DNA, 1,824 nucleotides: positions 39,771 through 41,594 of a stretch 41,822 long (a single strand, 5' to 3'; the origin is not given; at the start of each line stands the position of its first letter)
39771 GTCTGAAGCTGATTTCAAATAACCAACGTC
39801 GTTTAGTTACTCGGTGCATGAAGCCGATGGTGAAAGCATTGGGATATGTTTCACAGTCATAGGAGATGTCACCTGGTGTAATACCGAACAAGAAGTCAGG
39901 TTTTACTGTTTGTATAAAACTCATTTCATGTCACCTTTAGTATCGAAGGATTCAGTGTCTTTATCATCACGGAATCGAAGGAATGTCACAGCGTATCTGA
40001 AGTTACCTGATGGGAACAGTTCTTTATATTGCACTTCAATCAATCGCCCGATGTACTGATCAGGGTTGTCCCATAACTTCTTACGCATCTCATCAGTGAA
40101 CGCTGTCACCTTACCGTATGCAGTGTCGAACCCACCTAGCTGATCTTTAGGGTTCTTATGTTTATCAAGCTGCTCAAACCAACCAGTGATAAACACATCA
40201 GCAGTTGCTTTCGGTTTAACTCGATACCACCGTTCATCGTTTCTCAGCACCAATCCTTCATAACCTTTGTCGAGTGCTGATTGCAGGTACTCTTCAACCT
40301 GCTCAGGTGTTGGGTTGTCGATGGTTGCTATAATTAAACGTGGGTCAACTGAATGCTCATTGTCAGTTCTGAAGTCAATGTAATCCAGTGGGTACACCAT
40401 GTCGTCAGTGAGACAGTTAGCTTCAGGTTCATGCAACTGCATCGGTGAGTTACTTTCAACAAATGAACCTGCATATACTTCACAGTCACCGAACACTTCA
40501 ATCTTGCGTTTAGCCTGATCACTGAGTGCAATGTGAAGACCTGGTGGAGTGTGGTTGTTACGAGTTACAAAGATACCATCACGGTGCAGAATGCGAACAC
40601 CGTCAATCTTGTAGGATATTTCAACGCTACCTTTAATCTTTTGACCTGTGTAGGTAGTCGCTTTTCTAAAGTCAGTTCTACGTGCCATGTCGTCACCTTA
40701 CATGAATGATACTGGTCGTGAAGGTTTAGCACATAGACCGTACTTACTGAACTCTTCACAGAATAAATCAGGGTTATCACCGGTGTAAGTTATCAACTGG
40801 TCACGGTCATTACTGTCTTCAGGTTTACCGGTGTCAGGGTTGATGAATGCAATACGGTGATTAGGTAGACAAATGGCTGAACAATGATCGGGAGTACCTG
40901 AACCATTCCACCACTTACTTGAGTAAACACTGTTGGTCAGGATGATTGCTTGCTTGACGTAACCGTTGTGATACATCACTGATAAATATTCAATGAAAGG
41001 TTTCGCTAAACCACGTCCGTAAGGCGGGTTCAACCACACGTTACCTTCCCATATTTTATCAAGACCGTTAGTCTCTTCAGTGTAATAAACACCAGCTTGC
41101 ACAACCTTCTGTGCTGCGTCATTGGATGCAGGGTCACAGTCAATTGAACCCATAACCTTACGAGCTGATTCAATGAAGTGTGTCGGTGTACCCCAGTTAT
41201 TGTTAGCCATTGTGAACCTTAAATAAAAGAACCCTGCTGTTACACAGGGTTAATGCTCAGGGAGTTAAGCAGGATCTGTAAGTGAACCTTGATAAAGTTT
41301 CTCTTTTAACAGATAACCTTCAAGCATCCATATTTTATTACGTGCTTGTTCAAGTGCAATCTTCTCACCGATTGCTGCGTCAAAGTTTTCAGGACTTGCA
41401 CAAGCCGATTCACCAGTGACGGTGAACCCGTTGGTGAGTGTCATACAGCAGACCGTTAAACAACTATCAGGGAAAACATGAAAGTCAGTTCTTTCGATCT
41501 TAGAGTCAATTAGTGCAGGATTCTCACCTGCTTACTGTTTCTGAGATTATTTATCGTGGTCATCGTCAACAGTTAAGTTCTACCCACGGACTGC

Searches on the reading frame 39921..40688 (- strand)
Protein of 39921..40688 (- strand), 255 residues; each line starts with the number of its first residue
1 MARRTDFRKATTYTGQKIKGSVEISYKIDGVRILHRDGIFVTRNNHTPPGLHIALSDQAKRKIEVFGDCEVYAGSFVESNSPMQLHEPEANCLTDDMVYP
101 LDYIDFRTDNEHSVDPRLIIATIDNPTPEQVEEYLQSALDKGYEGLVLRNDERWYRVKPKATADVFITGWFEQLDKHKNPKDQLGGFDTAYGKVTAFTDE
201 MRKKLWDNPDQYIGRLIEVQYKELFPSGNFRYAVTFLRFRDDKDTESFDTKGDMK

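Call 21: search_protein_families(library=phrogs, proteins=[window:39921-40688:-], max_evalue=0.00001)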
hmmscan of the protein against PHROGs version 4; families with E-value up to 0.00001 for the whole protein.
window:39921-40688:- (255 aa): 1 family
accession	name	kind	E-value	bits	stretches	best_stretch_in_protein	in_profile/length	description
phrog_114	-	DNA, RNA and nucleotide metabolism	9.5e-33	114.6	1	9-246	225-504/634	ATP-dependent DNA ligase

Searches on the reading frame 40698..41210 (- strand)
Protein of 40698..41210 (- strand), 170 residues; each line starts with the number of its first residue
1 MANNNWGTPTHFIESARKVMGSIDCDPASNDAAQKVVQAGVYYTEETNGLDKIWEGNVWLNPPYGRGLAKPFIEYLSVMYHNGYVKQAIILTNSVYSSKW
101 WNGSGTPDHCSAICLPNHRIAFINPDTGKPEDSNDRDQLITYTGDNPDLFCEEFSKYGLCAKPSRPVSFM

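Call 21: search_protein_families(library=phrogs, proteins=[window:40698-41210:-], max_evalue=0.00001)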
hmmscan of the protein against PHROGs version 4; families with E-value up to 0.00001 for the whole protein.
window:40698-41210:- (170 aa): 2 families
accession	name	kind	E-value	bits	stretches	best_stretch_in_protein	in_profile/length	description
phrog_111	-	other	3.2e-32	113.6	1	3-145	64-203/345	DNA methyltransferase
phrog_22740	-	unknown function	8.1e-06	27.3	0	4-70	12-77/99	-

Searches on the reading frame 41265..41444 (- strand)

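Call 47: search_protein_families(library=pfam, proteins=[window:41265-41444:-], max_evalue=0.1)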
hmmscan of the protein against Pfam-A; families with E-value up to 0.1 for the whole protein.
window:41265-41444:- (59 aa): 1 family
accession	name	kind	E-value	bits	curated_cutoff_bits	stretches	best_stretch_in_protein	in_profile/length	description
PF13876.11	Phage_gp49_66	-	2.2e-23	83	27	1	1-50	33-82/82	Phage protein (N4 Gp49/phage Sf6 gene 66) family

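Call 48: search_protein_families(library=phrogs, proteins=[window:41265-41444:-], max_evalue=0.01)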
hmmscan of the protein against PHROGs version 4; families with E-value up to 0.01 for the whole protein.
window:41265-41444:- (59 aa): 6 families
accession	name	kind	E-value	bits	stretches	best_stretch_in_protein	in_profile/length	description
phrog_322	-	unknown function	9.9e-32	112.3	1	1-55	54-108/239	-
phrog_16684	-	unknown function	6.7e-28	97.6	1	1-52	26-77/78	-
phrog_3934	-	unknown function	8.1e-25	88.8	1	2-55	52-105/336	-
phrog_9467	-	unknown function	1.7e-12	48.3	1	2-48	103-149/155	-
phrog_4435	-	unknown function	5.9e-07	30.5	1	3-44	40-83/252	-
phrog_37939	-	unknown function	1.9e-06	28.5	1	7-47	58-102/308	-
